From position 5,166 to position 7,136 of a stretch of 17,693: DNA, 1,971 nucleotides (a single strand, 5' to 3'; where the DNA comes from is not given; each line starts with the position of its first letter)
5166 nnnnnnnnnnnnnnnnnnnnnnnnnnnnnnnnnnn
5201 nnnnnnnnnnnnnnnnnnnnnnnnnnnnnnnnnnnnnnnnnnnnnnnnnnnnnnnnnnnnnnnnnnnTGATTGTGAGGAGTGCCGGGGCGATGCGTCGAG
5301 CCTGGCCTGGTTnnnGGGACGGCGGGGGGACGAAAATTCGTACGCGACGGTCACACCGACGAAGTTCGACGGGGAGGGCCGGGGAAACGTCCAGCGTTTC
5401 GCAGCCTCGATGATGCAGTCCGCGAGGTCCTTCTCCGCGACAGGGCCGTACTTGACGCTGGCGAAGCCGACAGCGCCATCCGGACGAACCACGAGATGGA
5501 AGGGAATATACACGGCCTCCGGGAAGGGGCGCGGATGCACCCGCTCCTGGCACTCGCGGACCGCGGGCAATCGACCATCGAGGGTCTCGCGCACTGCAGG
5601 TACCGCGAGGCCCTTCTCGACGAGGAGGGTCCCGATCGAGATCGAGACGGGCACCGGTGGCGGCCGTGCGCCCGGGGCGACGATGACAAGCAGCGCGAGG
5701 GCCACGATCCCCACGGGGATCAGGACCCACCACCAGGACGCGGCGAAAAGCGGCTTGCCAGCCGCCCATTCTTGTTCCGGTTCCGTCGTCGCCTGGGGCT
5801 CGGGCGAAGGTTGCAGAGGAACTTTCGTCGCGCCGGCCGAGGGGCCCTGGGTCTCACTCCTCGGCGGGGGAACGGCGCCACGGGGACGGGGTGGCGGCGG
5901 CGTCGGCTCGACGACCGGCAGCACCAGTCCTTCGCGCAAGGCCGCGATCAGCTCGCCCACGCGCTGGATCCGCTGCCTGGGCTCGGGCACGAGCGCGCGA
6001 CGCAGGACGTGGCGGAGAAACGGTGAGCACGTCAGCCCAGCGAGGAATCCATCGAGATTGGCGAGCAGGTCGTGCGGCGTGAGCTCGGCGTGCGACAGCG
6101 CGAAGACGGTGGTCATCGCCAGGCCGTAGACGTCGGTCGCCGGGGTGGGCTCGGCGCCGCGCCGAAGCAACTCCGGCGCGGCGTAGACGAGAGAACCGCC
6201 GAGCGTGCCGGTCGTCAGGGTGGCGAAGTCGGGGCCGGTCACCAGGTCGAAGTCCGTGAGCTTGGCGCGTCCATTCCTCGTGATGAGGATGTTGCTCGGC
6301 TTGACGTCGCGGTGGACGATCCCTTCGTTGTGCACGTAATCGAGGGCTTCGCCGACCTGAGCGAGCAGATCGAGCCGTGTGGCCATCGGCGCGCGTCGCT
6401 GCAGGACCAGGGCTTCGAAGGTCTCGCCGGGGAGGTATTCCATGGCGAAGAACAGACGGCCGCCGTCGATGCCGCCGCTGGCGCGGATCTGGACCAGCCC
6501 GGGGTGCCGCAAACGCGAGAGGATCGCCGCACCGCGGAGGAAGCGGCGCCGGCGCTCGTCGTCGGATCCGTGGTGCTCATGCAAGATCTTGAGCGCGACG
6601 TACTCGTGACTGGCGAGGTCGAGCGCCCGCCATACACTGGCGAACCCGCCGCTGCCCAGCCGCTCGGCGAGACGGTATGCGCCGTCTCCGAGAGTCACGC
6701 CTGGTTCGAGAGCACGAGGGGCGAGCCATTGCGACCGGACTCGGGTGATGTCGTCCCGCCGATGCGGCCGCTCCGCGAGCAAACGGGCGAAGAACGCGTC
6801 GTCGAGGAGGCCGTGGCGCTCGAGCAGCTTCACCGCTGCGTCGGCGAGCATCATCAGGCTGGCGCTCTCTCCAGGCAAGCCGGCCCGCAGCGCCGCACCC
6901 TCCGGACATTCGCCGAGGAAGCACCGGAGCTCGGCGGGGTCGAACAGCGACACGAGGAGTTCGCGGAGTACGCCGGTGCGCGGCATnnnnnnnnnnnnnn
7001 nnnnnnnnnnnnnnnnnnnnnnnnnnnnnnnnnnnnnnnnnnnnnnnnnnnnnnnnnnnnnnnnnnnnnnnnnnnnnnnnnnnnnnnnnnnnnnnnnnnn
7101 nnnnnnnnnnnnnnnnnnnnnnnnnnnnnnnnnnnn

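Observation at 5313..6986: Ser/Thr kinase fused to an N-terminal EAD1-like (death-like) adaptor domain and a periplasmic TonB-C-like domain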

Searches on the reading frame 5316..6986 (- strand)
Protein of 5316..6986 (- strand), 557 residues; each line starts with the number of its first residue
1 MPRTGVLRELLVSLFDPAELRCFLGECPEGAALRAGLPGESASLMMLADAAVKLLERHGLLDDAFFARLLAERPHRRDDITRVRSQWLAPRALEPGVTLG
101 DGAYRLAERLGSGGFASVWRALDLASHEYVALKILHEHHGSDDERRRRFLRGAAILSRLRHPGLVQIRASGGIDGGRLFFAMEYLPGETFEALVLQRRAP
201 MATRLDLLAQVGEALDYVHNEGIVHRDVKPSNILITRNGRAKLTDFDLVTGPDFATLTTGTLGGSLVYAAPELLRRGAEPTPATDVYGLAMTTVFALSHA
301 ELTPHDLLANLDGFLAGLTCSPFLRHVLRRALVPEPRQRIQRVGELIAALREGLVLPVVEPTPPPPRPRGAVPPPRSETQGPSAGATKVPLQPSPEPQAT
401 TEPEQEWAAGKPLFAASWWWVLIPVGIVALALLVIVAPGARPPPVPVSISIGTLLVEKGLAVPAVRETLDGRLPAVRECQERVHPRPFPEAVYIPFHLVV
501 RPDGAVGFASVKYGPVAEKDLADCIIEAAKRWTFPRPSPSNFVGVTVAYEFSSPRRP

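Call 5: search_protein_families(library=pfam, proteins=[window:5316-6986:-], max_evalue=10)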
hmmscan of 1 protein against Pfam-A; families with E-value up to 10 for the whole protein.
window:5316-6986:- (557 aa): 7 families
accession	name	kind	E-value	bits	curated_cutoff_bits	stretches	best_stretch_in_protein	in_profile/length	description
PF00069.31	Pkinase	-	5.6e-35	121.4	31.7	1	104-304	1-198/263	Protein kinase domain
PF07714.23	PK_Tyr_Ser-Thr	-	6.8e-23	81.7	23.1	1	106-298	3-199/258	Protein tyrosine and serine/threonine kinase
PF03109.22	ABC1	-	0.0017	18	22.9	1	181-249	146-214/244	ABC1 atypical kinase-like domain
PF01636.29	APH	-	0.0073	16.5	23.2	2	138-219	31-108/239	Phosphotransferase enzyme family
PF14531.12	Kinase-like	-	0.011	15.5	25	1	201-247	144-190/289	Kinase-like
PF06293.20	Kdo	-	0.015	15.2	21.3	1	201-247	117-167/207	Lipopolysaccharide kinase (Kdo/WaaP) family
PF17667.7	Pkinase_fungal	-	0.059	12.5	24.1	1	218-253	302-343/387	Fungal protein kinase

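Call 6: search_protein_families(library=ncbifam, proteins=[window:5316-6986:-], max_evalue=10)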
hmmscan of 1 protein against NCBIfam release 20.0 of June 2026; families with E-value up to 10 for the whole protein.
window:5316-6986:- (557 aa): 22 families
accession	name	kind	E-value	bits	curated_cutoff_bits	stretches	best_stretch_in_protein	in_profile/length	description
NF033483.0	PknB_PASTA_kin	equivalog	2.4e-46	158.9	450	1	101-290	6-195/563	Stk1 family PASTA domain-containing Ser/Thr kinase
NF047741.1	antiphage_MADS6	equivalog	1.8e-40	139.1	460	2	89-223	483-612/612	methylation-associated defense system protein kinase MAD6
NF052427.1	StpK7MSMEG_1200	equivalog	3.6e-37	128.1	900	1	102-300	7-206/601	serine/threonine protein kinase StpK7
TIGR03903.1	TOMM_kin_cyc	equivalog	1.5e-28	99.3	705.75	1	128-289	4-175/1267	TOMM system kinase/cyclase fusion protein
NF038150.1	lanthi_synth_IV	equivalog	2.7e-21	75.6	650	1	95-298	182-391/851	class IV lanthionine synthetase LanL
NF009651.0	PRK13184.1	equivalog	1.5e-18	66.2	839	1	103-247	3-158/932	serine/threonine-protein kinase PknD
NF053615.1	SerThrKinAfsKStmc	equivalog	4.4e-15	55.4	1300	1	102-297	13-207/809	protein serine/threonine kinase AfsK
NF033442.0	BREX_PglW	equivalog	3.1e-14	51.7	990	2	77-248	487-659/1391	BREX system serine/threonine kinase PglW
NF040671.1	PLuB_AAA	exception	1.6e-13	49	999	1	156-351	59-244/1256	PLuB system helicase-like protein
NF038151.1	lanthi_synth_III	equivalog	2.2e-10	39.6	575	1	118-295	236-421/833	class III lanthionine synthetase LanKC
NF011464.0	PRK14879.1-7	equivalog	5.8e-10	39.3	246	1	145-249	49-149/221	Kae1-associated kinase Bud32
NF033768.1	myxo_SS_tail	domain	9e-09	35.3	40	1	464-551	5-91/92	AgmX/PglI C-terminal domain-containing protein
NF011463.0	PRK14879.1-4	equivalog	4.4e-08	32.8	188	1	145-248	61-159/237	Kae1-associated kinase Bud32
NF058632.1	SerThrKinPrkT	equivalog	3.9e-07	29.4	280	1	103-238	22-153/322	serine/threonine protein kinase PrkT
TIGR03724.2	arch_bud32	equivalog_domain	8.4e-07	28.7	125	1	146-248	37-130/193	KEOPS complex kinase/ATPase Bud32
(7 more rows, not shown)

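Call 11: find_related_loci(query=window:5316-6986:-, collection=genome_contigs, flank=10000)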
Query window:5316-6986:- (557 aa) in genome_contigs; peptide patterns used: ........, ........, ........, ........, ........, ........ (x = any residue, [..] = any of these).
95 stretches matched a pattern; 17 encode a relative of the query (tblastn E <= 1e-3); 17 distinct loci.
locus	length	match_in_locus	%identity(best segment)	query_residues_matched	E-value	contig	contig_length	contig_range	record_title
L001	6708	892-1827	31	38-369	4e-31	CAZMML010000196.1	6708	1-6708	MAG TPA_asm: uncultured Nannocystis sp. isolate binchicken_co118_275 genome assembly, contig: NODE_15117_length_6708_cov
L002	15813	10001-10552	33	104-289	2e-27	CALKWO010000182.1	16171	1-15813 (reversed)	MAG TPA_asm: uncultured bacterium isolate SRR6007446_bin.57_CONCOCT_v1.1_MAG genome assembly, contig: ERZ724100.1365, wh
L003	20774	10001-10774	32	93-352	6e-26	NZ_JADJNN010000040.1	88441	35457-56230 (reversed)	MAG: Nannocystis sp. isolate EsbW_18-Q3-R4-48_MAXAC.145 tig01102977-10-888300, whole genome shotgun sequence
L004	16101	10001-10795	33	102-351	1e-24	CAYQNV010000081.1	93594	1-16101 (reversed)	MAG TPA_asm: uncultured bacterium isolate binchicken_co165_179 genome assembly, contig: k141_1334261, whole genome shotg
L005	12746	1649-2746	30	72-394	2e-20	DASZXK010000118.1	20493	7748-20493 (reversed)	MAG TPA_asm: Polyangiaceae bacterium isolate SMAG_U6181 k141_190681, whole genome shotgun sequence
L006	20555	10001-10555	37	102-293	7e-20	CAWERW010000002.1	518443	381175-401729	MAG: uncultured Solirubrobacteraceae bacterium isolate MFD04935.bin.3.187 genome assembly, contig: contig_16870, whole g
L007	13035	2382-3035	32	102-316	3e-20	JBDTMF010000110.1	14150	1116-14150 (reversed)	MAG: Solirubrobacteraceae bacterium isolate cluster3_bin.12 NODE_17339_length_14150_cov_7.996949, whole genome shotgun s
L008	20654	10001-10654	33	102-316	3e-20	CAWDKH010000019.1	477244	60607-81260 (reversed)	MAG: uncultured Solirubrobacteraceae bacterium isolate MFD09267.bin.3.700 genome assembly, contig: contig_6029, whole ge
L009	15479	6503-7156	34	102-316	4e-20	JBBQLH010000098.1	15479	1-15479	MAG: Solirubrobacterales bacterium isolate Co_metawrap_516 Cmw_516_k141_20284645_length_15479_cov_29.9454, whole genome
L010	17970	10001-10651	32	102-315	6e-20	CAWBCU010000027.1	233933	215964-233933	MAG: uncultured Solirubrobacterales bacterium isolate MFD02840.bin.2.122 genome assembly, contig: contig_63714, whole ge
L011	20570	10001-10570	34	95-292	6e-20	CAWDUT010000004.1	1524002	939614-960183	MAG: uncultured Solirubrobacteraceae bacterium isolate MFD05442.bin.1.311 genome assembly, contig: contig_2045, whole ge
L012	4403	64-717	34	102-316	6e-20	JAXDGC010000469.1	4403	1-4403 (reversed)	MAG: Solirubrobacteraceae bacterium isolate BP_492 scaffold_4958797, whole genome shotgun sequence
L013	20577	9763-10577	32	79-352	3e-27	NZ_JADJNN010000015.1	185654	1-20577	MAG: Nannocystis sp. isolate EsbW_18-Q3-R4-48_MAXAC.145 tig00009056-10-1861320, whole genome shotgun sequence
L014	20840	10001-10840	31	79-351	2e-19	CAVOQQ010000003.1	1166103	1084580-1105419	MAG: uncultured Acidimicrobiales bacterium isolate MFD09964.bin.1.68 genome assembly, contig: contig_22183, whole genome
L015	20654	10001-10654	33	102-316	4e-19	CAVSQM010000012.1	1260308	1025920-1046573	MAG: uncultured Solirubrobacteraceae bacterium isolate MFD05747.bin.3.196 genome assembly, contig: contig_8198, whole ge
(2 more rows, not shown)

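Call 19: predict_structure(protein=window:5316-6986:-)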
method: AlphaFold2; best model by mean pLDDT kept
length: 557 residues; sequences in the alignment: 1
mean_pLDDT: 48.3   pTM: 0.29
mean pLDDT of the five models: 48.3, 46.6, 42.0, 41.5, 37.3
residues with pLDDT >= 90: 23; 70-90: 127; 50-70: 41; < 50: 366
segments of 3 or more residues with pLDDT < 50: 90-426, 430-441, 452-460, 538-542
pLDDT, mean of each block of 10 residues (from residue 1): 78 90 83 86 91 84 81 88 75 36 42 33 29 32 39 31 23 25 30 30 32 29 22 21 20 21 22 25 32 35 41 41 40 34 35 25 33 37 38 37 34 38 47 43 56 44 72 86 77 75 69 66 85 65 64 61
secondary structure, 60 per line:
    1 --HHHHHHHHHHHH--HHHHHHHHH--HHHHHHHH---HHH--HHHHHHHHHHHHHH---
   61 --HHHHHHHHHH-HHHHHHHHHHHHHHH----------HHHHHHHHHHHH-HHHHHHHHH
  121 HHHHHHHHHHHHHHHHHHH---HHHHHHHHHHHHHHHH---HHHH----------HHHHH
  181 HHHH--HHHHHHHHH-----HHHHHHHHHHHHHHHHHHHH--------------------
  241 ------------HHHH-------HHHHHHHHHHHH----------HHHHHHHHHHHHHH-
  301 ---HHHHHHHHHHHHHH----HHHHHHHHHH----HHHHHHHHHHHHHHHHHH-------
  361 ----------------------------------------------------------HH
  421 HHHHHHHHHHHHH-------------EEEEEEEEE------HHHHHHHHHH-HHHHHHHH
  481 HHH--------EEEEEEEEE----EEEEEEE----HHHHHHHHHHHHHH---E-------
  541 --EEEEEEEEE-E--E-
elements in order: H3-14 H17-25 H28-35 H44-57 H63-72 H74-88 H99-110 H112-139 H143-158 H162-165 H176-184 H187-195 H201-220 H253-256 H264-275 H286-299 H304-317 H322-331 H336-353 H419-433 E447-455 H462-471 H473-483 E492-500 E505-511 H516-529 E543-551

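Call 45: fold_search(model_id=the predicted structure, library=pdb)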
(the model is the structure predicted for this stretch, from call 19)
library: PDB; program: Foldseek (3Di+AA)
matches with E <= 10: 266; with E <= 0.001: 0
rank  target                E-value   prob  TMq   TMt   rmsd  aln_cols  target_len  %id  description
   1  6sly_MODEL_1_A        7.4e-02  0.80  0.11  0.42   8.4       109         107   12  NMR solution structure of Helicobacter pylori TonB-CTD (residues 179-285) (released 2020-03-25)
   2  6fip_MODEL_1_A        9.8e-02  0.57  0.10  0.42   9.2       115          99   11  Solution NMR structure of Pseudomonas aeruginosa TonB CTD (released 2018-08-29)
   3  2gsk_B                1.4e-01  0.75  0.08  0.45   3.9        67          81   22  Structure of the BtuB:TonB Complex (released 2006-06-13)
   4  5lw8_MODEL_1_A        1.7e-01  0.63  0.11  0.45   5.1        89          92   12  NMR solution structure of Helicobacter pylori TonB-CTD (residues 194-285) (released 2016-10-19)
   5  1u07_A                1.7e-01  0.60  0.08  0.39   4.6        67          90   24  Crystal Structure of the 92-residue C-term. part of TonB with significant structural changes compared to shorter fragm (released 2004-11-30)
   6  2vfk                  1.7e-01  0.16  0.08  0.17  11.5       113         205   21  AKAP18 delta central domain - AMP (released 2008-05-06)
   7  6i97_D                1.9e-01  0.60  0.11  0.50  10.7       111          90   14  Structure of the ferrioxamine B transporter FoxA from Pseudomonas aeruginosa in complex with ferrioxamine B and a C-te (released 2019-08-28)
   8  2grx_C                2.1e-01  0.60  0.09  0.45   4.3        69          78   22  Crystal structure of TonB in complex with FhuA, E. coli outer membrane receptor for ferrichrome (released 2006-06-13)
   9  7zc8_A                2.5e-01  0.25  0.08  0.34   7.5        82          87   16  Crystal structure of the C-terminal domain of FusB, a TonB homologue (released 2022-08-17)
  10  2vfy                  2.6e-01  0.16  0.09  0.19  11.4       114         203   19  AKAP18 delta central domain (released 2008-05-06)
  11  2k9k_MODEL_1_A        2.8e-01  0.54  0.10  0.40   4.2        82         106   16  Molecular characterization of the tonb2 protein from vibrio anguillarum (released 2008-11-18)
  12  4ebc_A                2.9e-01  0.20  0.08  0.11  15.5       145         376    9  Conformationally Restrained North-methanocarba-2'-deoxyadenosine Corrects the Error-Prone Nature of Human DNA Polymera (released 2012-06-13)
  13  1tol                  3.5e-01  0.47  0.11  0.31   8.1       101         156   15  FUSION OF N-TERMINAL DOMAIN OF THE MINOR COAT PROTEIN FROM GENE III IN PHAGE M13, AND C-TERMINAL DOMAIN OF E. COLI PROTE (released 1999-05-20)
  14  7zc8_B                3.5e-01  0.38  0.08  0.41   7.4        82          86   16  Crystal structure of the C-terminal domain of FusB, a TonB homologue (released 2022-08-17)
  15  2x9a_B                3.7e-01  0.44  0.12  0.47   5.1       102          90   11  crystal structure of g3p from phage IF1 in complex with its coreceptor, the C-terminal domain of TolA (released 2010-12-01)
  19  1u07_B                5.5e-01  0.35  0.08  0.39   4.6        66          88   24  Crystal Structure of the 92-residue C-term. part of TonB with significant structural changes compared to shorter fragm (released 2004-11-30)
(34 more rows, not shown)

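Call 57: search_protein_families(library=padloc, proteins=[window:5316-6986:-], max_evalue=0.001)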
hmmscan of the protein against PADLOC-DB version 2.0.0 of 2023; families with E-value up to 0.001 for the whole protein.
window:5316-6986:- (557 aa): 34 families (the best 25 are shown)
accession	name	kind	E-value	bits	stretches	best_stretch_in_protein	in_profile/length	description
PDLC04053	PD-T4-6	-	1.4e-53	180.4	1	101-372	8-291/311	-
PDLC04138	mad6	-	6.1e-49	165.5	1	103-374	52-334/659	mads_6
PDLC04042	PD-T4-6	-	1.3e-48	164.2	1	101-291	8-200/292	-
PDLC04043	PD-T4-6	-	5.4e-47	158.9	1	100-291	13-205/452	-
PDLC04041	PD-T4-6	-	8.1e-46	155.1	1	89-371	17-294/443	-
PDLC04054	PD-T4-6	-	9.6e-46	154.8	1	99-398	8-312/347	-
PDLC04039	PD-T4-6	-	1.4e-45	154.2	1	98-405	12-331/458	-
PDLC04061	PD-T4-6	-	6.3e-44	149.3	1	96-287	10-207/510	-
PDLC04047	PD-T4-6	-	4.7e-42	142.2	1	102-290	10-199/327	-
PDLC04057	PD-T4-6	-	6.3e-40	135.5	1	101-291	7-198/443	-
PDLC04060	PD-T4-6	-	2.6e-37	126.9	1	102-290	8-196/486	-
PDLC03920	MkoA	-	3.9e-34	116.2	1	102-352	8-276/1112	-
PDLC01088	C3a189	-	3.8e-33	113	1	106-350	4-258/840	kinase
PDLC04052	PD-T4-6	-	6.1e-32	109.5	1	103-289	10-202/496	-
PDLC04048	PD-T4-6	-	1.6e-31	108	1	102-291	10-200/354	-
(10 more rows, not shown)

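Call 69: find_homologous_proteins(query=window:5316-6986:-, max_evalue=1e-20)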
Query window:5316-6986:- (557 aa): 1000 proteins with E <= 1e-20 among 8000 candidates; the best 120 are listed.
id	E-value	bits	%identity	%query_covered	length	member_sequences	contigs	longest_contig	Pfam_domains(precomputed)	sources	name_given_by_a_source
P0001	0.0e+0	1246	100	100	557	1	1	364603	PF07714.24,PF00069.32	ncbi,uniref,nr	ncbi:protein kinase domain-containing protein [Nannocystis pusilla]|uniref:Protein kinase n=1 Tax=Na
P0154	8.3e-79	284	41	46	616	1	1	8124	PF06293.21,PF07714.24,PF00069.32,PF03109.23,PF01163.29,PF17667.8,PF01636.30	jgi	jgi:serine/threonine protein kinase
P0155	1.7e-74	270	45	64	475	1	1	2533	PF07714.24,PF00069.32,PF01636.30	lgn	-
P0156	3.9e-74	268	42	65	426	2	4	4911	PF07714.24,PF00069.32,PF01636.30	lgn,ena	-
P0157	2.8e-71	259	40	50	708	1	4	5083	PF06293.21,PF07714.24,PF00069.32,PF03109.23,PF17667.8,PF01636.30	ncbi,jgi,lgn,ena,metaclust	metaclust:\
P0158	4.4e-71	258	45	62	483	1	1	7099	PF07714.24,PF00069.32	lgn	-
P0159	1.6e-70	256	45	61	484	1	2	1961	PF07714.24,PF00069.32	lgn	-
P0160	1.7e-70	256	44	64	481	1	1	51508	PF07714.24,PF00069.32,PF03109.23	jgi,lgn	jgi:tRNA A-37 threonylcarbamoyl transferase component Bud32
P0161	5.4e-70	255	42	65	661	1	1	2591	PF07714.24,PF00069.32,PF01636.30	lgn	-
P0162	6.4e-67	245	43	66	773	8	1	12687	PF07714.24,PF00069.32,PF03109.23,PF04851.22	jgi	jgi:serine/threonine protein kinase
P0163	2.8e-64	236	43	49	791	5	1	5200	PF06293.21,PF07714.24,PF00069.32,PF03109.23,PF14531.13,PF13676.12,PF01636.30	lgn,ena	-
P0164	1.5e-63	233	40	57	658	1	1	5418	PF07714.24,PF00069.32,PF03109.23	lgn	-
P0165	7.4e-62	228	41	58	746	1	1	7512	PF07714.24,PF00069.32,PF03781.23,PF13676.12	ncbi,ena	-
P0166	2.8e-60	223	44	49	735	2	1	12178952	PF07714.24,PF00069.32,PF03781.23,PF13676.12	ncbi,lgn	-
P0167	3.5e-60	222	43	56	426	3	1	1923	PF07714.24,PF00069.32,PF03109.23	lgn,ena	-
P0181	1.1e-50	191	41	50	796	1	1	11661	PF07714.24,PF00069.32,PF03109.23,PF19955.6,PF19957.6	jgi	jgi:RNA polymerase sigma factor (sigma-70 family)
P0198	7.0e-44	168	45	37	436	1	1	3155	PF07714.24,PF00069.32,PF19955.6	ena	-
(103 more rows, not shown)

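Call 81: find_encoding_contigs(protein=P0160, flank=10000, max_places=1)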
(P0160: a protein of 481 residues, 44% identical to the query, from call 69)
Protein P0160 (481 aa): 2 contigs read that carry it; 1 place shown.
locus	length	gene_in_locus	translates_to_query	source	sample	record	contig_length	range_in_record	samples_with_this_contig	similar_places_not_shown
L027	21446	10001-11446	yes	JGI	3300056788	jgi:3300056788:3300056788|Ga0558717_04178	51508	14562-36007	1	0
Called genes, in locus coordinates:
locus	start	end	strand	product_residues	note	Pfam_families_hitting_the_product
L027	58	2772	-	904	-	-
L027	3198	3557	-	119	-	PF00881:Nitroreductase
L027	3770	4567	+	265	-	PF12161:HsdM_N, PF02384:N6_Mtase (weak)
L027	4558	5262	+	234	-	-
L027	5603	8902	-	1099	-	PF04313:HSDR_N, PF04851:ResIII, PF00270:DEAD (weak), PF18766:SWI2_SNF2, PF22679:T1R_D3-like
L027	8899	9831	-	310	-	PF01420:Methylase_S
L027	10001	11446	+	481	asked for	PF00069:Pkinase, PF07714:PK_Tyr_Ser-Thr, PF03109:ABC1 (faint)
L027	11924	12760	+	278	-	-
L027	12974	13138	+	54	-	-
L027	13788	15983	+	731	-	PF13289:SIR2_2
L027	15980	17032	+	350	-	-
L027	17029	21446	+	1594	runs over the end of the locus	PF14516:AAA_35, PF25168:Beta-prop_WDR36-Utp21_2nd (faint), PF23381:Beta-prop_IFT122_1st, PF25173:Beta-prop_WDR3_1st (weak), PF25174:Beta-prop_THOC3 (weak), PF25175:Beta-prop_WDR5, PF00400:WD40 (weak), PF25174:Beta-prop_THOC3 (weak), +12 more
